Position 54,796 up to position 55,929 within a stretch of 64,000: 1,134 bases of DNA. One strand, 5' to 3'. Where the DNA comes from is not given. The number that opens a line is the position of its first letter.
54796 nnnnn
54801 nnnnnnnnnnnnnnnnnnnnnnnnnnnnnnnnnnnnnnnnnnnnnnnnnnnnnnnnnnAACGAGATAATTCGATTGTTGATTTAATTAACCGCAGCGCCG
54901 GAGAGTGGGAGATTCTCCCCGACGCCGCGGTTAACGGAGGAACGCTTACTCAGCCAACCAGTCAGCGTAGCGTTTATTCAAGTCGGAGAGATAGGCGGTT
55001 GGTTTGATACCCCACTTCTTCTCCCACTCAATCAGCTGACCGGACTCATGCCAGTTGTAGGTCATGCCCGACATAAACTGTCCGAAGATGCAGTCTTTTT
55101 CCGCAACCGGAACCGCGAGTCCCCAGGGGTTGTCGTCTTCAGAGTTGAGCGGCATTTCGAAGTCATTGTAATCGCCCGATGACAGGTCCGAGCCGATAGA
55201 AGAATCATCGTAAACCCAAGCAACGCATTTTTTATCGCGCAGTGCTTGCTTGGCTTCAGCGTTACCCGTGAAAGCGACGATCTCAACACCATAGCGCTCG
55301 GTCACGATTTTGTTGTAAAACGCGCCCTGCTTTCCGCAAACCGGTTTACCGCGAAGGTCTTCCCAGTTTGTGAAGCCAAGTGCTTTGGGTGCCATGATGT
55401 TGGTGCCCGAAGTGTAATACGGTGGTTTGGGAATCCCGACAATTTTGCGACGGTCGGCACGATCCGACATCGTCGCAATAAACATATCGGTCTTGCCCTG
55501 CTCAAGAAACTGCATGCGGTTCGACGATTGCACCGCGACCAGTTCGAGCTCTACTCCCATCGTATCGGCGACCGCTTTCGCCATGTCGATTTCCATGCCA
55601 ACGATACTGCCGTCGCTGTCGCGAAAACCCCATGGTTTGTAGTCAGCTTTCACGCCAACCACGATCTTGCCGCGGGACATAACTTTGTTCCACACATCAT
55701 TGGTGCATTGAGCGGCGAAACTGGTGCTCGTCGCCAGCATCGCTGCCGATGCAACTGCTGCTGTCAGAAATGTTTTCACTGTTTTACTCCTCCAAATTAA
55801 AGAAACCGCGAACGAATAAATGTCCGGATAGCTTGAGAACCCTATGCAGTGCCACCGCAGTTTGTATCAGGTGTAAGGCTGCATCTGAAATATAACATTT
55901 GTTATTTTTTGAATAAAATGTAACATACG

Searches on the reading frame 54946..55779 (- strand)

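Call 55: search_protein_families(library=pfam, proteins=[window:54946-55779:-], max_evalue=0.00001)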
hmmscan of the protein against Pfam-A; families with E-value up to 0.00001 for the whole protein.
window:54946-55779:- (277 aa): 1 family
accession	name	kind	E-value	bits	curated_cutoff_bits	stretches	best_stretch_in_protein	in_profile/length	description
PF00497.25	SBP_bac_3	-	1.4e-23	83.6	26.4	1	39-256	1-129/132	Bacterial extracellular solute-binding proteins, family 3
